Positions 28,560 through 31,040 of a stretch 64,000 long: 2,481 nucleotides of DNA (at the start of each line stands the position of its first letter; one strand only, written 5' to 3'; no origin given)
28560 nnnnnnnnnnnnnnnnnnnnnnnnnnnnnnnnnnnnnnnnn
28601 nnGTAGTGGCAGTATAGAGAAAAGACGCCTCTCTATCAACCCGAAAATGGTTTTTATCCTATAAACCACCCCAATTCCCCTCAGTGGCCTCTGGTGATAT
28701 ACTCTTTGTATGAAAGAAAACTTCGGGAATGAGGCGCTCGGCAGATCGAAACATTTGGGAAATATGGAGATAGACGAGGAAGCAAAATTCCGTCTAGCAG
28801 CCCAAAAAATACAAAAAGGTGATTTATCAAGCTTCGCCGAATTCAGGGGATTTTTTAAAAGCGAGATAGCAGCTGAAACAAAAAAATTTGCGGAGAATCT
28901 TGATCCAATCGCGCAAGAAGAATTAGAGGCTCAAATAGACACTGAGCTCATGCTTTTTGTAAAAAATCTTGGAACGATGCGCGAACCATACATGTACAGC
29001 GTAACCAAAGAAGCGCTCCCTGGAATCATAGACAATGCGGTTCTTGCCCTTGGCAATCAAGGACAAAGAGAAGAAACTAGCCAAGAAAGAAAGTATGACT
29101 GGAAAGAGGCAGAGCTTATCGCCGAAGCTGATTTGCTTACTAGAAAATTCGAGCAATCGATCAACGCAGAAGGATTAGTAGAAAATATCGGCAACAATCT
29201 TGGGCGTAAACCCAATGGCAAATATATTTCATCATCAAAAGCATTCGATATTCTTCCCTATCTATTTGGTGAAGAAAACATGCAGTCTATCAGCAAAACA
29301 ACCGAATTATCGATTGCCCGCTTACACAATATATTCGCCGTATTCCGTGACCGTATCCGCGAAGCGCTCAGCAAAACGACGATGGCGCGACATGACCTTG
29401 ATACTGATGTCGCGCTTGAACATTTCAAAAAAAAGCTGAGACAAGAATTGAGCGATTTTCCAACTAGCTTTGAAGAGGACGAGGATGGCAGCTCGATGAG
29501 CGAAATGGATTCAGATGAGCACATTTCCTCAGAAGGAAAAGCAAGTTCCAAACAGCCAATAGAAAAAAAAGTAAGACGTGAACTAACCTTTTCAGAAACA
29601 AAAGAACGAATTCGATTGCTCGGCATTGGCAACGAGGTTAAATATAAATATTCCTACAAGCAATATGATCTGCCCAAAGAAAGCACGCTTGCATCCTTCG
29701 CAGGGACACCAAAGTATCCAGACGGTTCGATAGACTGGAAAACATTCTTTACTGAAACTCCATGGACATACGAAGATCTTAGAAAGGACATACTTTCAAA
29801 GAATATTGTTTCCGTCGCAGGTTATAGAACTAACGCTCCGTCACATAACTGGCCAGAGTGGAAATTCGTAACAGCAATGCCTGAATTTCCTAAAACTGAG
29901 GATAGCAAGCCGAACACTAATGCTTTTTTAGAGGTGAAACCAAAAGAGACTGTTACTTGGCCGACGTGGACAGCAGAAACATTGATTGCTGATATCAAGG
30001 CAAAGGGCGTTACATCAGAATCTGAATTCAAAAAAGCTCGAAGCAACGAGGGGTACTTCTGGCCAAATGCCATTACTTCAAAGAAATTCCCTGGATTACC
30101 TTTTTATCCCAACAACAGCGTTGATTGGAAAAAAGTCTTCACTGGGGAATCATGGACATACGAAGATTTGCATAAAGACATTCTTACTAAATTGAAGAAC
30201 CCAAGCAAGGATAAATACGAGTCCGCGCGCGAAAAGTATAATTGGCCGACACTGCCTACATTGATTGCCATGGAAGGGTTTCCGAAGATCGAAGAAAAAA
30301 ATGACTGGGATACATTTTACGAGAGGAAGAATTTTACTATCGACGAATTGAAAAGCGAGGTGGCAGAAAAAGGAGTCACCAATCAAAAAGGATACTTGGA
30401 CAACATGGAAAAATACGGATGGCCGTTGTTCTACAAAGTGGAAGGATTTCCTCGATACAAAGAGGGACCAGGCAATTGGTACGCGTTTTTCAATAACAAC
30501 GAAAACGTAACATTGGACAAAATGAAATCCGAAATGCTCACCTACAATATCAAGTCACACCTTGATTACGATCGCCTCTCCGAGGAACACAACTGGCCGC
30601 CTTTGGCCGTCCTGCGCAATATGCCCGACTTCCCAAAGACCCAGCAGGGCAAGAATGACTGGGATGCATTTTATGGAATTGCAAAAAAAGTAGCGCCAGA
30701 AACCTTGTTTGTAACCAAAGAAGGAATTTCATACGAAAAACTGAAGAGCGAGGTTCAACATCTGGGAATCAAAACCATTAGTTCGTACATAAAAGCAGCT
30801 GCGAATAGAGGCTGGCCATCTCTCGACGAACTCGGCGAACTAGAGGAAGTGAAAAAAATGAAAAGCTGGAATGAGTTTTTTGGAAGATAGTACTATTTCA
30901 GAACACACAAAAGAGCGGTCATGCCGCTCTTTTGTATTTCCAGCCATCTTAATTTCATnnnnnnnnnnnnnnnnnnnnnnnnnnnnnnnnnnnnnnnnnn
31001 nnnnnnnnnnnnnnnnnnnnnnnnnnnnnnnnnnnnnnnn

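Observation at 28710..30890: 726-aa cytoplasmic protein made of six to seven novel ~58-aa tandem repeats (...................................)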

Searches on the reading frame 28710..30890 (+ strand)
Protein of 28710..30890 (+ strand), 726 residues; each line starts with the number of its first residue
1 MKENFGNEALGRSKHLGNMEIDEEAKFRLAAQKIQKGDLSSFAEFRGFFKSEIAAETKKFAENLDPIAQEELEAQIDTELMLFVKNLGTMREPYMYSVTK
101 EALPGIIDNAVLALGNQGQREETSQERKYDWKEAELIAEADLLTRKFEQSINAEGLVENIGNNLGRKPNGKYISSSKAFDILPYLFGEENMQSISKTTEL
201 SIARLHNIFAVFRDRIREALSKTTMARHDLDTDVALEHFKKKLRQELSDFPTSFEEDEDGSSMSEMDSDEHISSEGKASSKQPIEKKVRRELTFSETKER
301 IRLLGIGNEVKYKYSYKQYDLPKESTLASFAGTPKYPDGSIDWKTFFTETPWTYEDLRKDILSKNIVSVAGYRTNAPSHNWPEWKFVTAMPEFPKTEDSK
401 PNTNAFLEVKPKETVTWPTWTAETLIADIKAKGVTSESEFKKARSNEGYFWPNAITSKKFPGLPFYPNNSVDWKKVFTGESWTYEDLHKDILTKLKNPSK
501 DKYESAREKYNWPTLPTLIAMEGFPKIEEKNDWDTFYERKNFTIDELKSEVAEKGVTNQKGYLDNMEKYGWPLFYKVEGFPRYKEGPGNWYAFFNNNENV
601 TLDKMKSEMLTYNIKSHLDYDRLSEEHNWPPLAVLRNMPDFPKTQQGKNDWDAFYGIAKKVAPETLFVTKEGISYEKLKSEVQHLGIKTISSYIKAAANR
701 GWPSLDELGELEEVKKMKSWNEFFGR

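Call 3: search_protein_families(library=pfam, proteins=[window:28710-30890:+], max_evalue=1)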
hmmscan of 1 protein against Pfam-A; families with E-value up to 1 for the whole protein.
window:28710-30890:+ (726 aa): 2 families
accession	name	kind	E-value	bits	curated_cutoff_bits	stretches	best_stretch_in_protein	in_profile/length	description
PF02149.25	KA1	-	0.017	15.2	23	1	468-496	17-44/45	Kinase associated domain 1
PF04693.18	DDE_Tnp_2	-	0.22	11.1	20.2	0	415-450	270-305/327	Archaeal putative transposase ISC1217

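Call 4: search_protein_families(library=ncbifam, proteins=[window:28710-30890:+], max_evalue=1)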
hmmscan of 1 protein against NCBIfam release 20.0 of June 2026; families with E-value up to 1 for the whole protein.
window:28710-30890:+ (726 aa): 0 families

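Call 7: find_homologous_proteins(query=window:28710-30887:+, max_evalue=0.001)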
Query window:28710-30887:+ (726 aa): 1 proteins with E <= 0.001 among 8000 candidates.
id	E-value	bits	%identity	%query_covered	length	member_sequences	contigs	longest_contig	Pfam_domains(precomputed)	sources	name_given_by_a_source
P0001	0.0e+0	1657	100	100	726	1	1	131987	-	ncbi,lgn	-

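Call 8: find_encoding_contigs(protein=window:28710-30887:+, flank=10000, max_places=6)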
Protein window:28710-30887:+ (726 aa): 1 contig read that carries it; 1 place shown.
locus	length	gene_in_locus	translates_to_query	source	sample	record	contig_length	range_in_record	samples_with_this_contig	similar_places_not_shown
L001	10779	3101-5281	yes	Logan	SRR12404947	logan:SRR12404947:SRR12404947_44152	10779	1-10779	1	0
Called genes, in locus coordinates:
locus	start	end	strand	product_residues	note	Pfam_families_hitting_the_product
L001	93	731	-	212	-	-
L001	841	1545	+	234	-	-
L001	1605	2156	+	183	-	PF04073:tRNA_edit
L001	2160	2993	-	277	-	PF00165:HTH_AraC (weak), PF12833:HTH_18, PF01035:DNA_binding_1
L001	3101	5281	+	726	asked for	-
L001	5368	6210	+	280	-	PF11127:YgaP-like_TM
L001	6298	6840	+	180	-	PF13529:Peptidase_C39_2, PF03412:Peptidase_C39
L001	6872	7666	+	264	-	PF00106:adh_short, PF08659:KR, PF23441:SDR (weak), PF13561:adh_short_C2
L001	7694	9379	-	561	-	-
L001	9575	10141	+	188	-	-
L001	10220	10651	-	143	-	PF08327:AHSA1 (weak)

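Call 18: search_solved_structures(query=window:28710-30887:+, max_evalue=10)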
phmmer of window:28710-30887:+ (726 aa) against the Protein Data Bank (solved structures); distinct sequences matched with E-value up to 10: 1.
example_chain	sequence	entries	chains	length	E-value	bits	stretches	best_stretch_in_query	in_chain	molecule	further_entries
7x91_L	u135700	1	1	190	1.1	10.8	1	460-522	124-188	An Fv-clasp version of the Ab496 light chain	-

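Call 26: search_protein_representatives(protein=window:28710-30887:+)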
Query: 726 residues. Proteins with E-value up to 0.001 (for the whole library): 32; up to 1e-10: 21; up to 1e-30: 5. The best 32 are listed.
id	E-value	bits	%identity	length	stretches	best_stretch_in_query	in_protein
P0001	0.0e+00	1656.8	100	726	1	1-726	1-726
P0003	9.1e-53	196.3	37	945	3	480-659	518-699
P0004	2.3e-47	178.4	41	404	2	338-585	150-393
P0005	7.1e-37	143.8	37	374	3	419-663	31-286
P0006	3.5e-35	138.2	32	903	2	325-658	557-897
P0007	3.9e-29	118.2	36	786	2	289-477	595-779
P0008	4.0e-23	98.3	42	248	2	322-412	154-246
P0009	9.7e-23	97.1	37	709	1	350-656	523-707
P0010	1.7e-22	96.3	35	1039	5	540-725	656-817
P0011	2.0e-21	92.7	31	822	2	532-726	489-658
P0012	4.4e-20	88.3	45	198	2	598-661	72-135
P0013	1.5e-16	76.6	34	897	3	479-726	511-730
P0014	7.6e-16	74.3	31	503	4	527-726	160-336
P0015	1.3e-15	73.5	45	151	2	334-407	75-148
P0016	4.3e-15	71.8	38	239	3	471-576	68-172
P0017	2.1e-14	69.5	33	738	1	481-726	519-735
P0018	2.9e-13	65.7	38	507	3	532-590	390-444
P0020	6.7e-11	57.9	30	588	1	406-655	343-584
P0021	8.1e-11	57.6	33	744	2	532-724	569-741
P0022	1.7e-10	56.6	33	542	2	532-726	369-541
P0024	5.3e-08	48.3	29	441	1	411-636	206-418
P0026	1.0e-06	44.1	31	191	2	608-725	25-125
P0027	9.8e-06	40.8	31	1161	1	537-656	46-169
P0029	2.7e-05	39.4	28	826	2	529-726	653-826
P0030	6.6e-05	38.1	27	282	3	507-642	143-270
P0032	1.1e-04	37.4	31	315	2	522-726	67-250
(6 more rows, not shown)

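Call 29: search_protein_families(library=pfam, proteins=[P0003, P0006, P0010, P0011, P0018, P0020, P0027, P0029, P0030, P0032], max_evalue=0.1)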
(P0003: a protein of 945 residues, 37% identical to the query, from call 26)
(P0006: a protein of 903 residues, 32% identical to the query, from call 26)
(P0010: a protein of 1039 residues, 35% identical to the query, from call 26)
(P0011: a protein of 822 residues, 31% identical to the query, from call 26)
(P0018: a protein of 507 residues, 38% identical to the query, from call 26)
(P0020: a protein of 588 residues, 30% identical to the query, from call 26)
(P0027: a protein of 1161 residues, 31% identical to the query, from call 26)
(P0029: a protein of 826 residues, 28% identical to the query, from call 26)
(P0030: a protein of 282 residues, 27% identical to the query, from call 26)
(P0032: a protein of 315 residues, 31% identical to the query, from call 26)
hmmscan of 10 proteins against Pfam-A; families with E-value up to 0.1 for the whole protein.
P0003 (945 aa): 6 families
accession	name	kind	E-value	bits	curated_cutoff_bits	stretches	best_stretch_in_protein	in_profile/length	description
PF04851.21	ResIII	-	1.2e-23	84.3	22.5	1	104-247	4-163/164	Type III restriction enzyme, res subunit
PF00271.37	Helicase_C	-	5.5e-13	49.6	23.5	1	326-422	13-109/110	Helicase conserved C-terminal domain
PF00270.35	DEAD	-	4.3e-10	40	26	1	127-247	18-161/167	DEAD/DEAH box helicase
PF18766.7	SWI2_SNF2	-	0.0008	19.6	26.7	1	112-289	6-198/221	SWI2/SNF2 ATPase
PF18386.7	ROQ_II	-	0.03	14.6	25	0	767-798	5-36/56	Roquin II domain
PF13401.12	AAA_22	-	0.041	14.6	27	0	131-235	13-104/130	AAA domain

P0006 (903 aa): 7 families
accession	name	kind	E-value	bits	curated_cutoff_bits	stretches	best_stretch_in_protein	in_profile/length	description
PF04851.21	ResIII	-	2.3e-25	89.9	22.5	1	101-244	4-163/164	Type III restriction enzyme, res subunit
PF00271.37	Helicase_C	-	3.1e-15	56.8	23.5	1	324-420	13-109/110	Helicase conserved C-terminal domain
PF00270.35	DEAD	-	1.2e-12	48.3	26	1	121-244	15-161/167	DEAD/DEAH box helicase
PF18766.7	SWI2_SNF2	-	1.2e-05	25.6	26.7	1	110-288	7-200/221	SWI2/SNF2 ATPase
PF14053.11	DUF4248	-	0.034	14.6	27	0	73-107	25-59/68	Domain of unknown function (DUF4248)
PF13401.12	AAA_22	-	0.057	14.2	27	0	128-232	13-107/130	AAA domain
PF05316.17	VAR1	-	0.076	13.5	33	0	516-678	55-182/195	Mitochondrial ribosomal protein (VAR1)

P0010 (1039 aa): 10 families
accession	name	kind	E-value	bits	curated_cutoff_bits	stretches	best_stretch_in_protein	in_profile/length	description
PF13076.11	Fur_reg_FbpA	-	2.4e-07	30.7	22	0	654-669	21-36/36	Fur-regulated basic protein A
PF04851.21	ResIII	-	5.9e-07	30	22.5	1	27-172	3-140/164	Type III restriction enzyme, res subunit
PF03683.19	UPF0175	-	1.5e-05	25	27.9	0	909-943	40-74/75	Uncharacterised protein family (UPF0175)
PF00270.35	DEAD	-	0.00033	20.8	26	1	30-170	2-130/167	DEAD/DEAH box helicase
PF22247.2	Diox-like_N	-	0.0018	18.8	27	0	868-896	2-30/60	Catechol 2,3-dioxygenase-like N-terminal domain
PF02562.22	PhoH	-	0.0018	18.2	27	1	30-87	7-64/205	PhoH-like protein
PF01885.22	PTS_2-RNA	-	0.003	18.1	26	0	969-1007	27-66/177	RNA 2'-phosphotransferase, Tpt1 / KptA family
PF13060.11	DUF3921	-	0.0092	16.4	25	0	986-1001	14-29/58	Protein of unknown function (DUF3921)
PF21117.3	MRB1590_C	-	0.015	16.3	27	0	980-1013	47-80/102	MRB1590 C-terminal domain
PF12830.13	Nipped-B_C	-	0.021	15.3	26.4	0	889-951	84-148/186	Sister chromatid cohesion C-terminus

P0011 (822 aa): 7 families
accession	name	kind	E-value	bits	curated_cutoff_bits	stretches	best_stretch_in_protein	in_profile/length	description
PF04851.21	ResIII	-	4.1e-23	82.5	22.5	1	100-235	8-161/164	Type III restriction enzyme, res subunit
PF00270.35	DEAD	-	4.2e-11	43.3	26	1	120-235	19-159/167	DEAD/DEAH box helicase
PF00271.37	Helicase_C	-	3.3e-10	40.6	23.5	1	314-410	11-109/110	Helicase conserved C-terminal domain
PF18766.7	SWI2_SNF2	-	1.4e-05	25.3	26.7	1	106-269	9-188/221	SWI2/SNF2 ATPase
PF13401.12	AAA_22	-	0.00099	19.9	27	1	123-225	13-107/130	AAA domain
PF01637.24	ATPase_2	-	0.0052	17.1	33.2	1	123-217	28-126/225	ATPase domain predominantly from Archaea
PF13173.12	AAA_14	-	0.014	15.9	27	1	125-257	12-120/129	AAA domain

P0018 (507 aa): 0 families

P0020 (588 aa): 0 families

P0027 (1161 aa): 10 families
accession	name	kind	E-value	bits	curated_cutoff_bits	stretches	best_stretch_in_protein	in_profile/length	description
PF00176.29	SNF2-rel_dom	-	3.2e-19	69.6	24.9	1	367-608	18-261/290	SNF2-related domain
PF00271.37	Helicase_C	-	7.4e-09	36.3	23.5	1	647-753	13-110/110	Helicase conserved C-terminal domain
PF00270.35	DEAD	-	1.2e-08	35.3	26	1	356-524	4-166/167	DEAD/DEAH box helicase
PF08241.18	Methyltransf_11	-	5.4e-06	27.4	21.2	1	897-991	1-94/95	Methyltransferase domain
PF13847.12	Methyltransf_31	-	0.00043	20.4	27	1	891-1004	2-121/145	Methyltransferase domain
PF04851.21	ResIII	-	0.0021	18.4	22.5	1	364-517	21-162/164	Type III restriction enzyme, res subunit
PF00004.35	AAA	-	0.023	15.6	21.2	0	445-522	29-114/131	ATPase family associated with various cellular activities (AAA)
PF13649.12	Methyltransf_25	-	0.03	15.5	27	0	896-988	1-97/97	Methyltransferase domain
PF05621.17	TniB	-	0.055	13.3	22.4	0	458-497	105-144/189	Bacterial TniB protein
PF07091.17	FmrO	-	0.079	12.8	27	0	506-576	95-165/255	Ribosomal RNA methyltransferase (FmrO)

P0029 (826 aa): 7 families
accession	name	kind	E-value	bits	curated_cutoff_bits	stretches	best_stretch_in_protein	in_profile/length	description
PF04851.21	ResIII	-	4.5e-21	75.9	22.5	1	73-218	4-161/164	Type III restriction enzyme, res subunit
PF00270.35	DEAD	-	9.2e-11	42.2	26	1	97-218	19-159/167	DEAD/DEAH box helicase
PF00271.37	Helicase_C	-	5.1e-10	40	23.5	1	298-393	15-109/110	Helicase conserved C-terminal domain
PF00176.29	SNF2-rel_dom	-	0.0042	16.7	24.9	1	101-213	26-159/290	SNF2-related domain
PF05164.18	ZapA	-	0.0067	17.2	23.8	1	423-467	4-48/88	Cell division protein ZapA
PF14507.12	CppA_C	-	0.053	14.6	23.5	0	7-56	43-92/103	CppA C-terminal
PF22679.2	T1R_D3-like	-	0.076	13.9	27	1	314-369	64-120/158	Type I restriction enzyme subunit R domain 3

P0030 (282 aa): 5 families
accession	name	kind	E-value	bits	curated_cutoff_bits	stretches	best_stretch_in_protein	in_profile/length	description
PF16895.10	DUF5085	-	0.024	15.5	30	0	81-138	60-117/141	Domain of unknown function (DUF5085)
PF05066.19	HARE-HTH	-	0.025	15.4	25.9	0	3-48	10-54/71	HB1, ASXL, restriction endonuclease HTH domain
PF07498.18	Rho_N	-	0.025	15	24.9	0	87-102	12-27/43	Rho termination factor, N-terminal domain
PF15867.10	Dynein_attach_N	-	0.072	13.5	27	0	60-90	30-60/68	Dynein attachment factor N-terminus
PF14172.12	DUF4309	-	0.087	13.1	25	0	106-157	51-99/133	Domain of unknown function (DUF4309)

P0032 (315 aa): 1 family
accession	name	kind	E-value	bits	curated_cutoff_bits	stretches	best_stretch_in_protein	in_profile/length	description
PF14882.11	INT_rpt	-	1.2e-12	48.4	26.5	3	163-197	1-38/55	Integrase repeat unit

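Call 30: predict_structure(protein=window:28710-30887:+)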
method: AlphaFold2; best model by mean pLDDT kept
length: 726 residues; sequences in the alignment: 1
mean_pLDDT: 39.8   pTM: 0.28
mean pLDDT of the five models: 39.8, 37.5, 36.4, 33.9, 33.6
residues with pLDDT >= 90: 0; 70-90: 24; 50-70: 102; < 50: 600
segments of 3 or more residues with pLDDT < 50: 1-19, 88-98, 139-141, 143-434, 436-640, 653-673, 684-686, 690-726
pLDDT, mean of each block of 10 residues (from residue 1): 32 41 64 69 74 65 61 74 56 47 60 60 54 52 43 35 35 34 35 34 36 39 36 37 34 31 33 28 26 23 22 22 31 36 37 35 29 26 27 28 24 27 41 46 39 31 32 42 36 35 35 29 33 39 46 40 39 36 34 40 38 33 35 38 50 45 34 50 48 45 39 44 36
secondary structure, 60 per line:
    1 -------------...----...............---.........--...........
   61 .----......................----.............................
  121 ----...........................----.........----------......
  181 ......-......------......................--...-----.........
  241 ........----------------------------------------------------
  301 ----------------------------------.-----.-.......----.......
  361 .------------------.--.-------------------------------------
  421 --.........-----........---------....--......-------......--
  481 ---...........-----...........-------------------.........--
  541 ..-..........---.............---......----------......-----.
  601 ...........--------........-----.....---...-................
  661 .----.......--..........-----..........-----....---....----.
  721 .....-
elements in order (helices of 4 or more, strands of 3 or more residues): H21-35 H39-47 H50-61 H66-87 H92-120 H125-151 H156-164 H175-186 H188-193 H200-221 H232-248 H343-349 H354-361 H423-431 H437-444 E454-457 E460-465 H473-478 H484-494 H500-510 H530-538 H544-553 H557-569 E573-578 E589-594 H602-611 H620-627 E633-637 H645-661 E666-672 H675-684 H690-699 H705-708 H712-715 H720-725
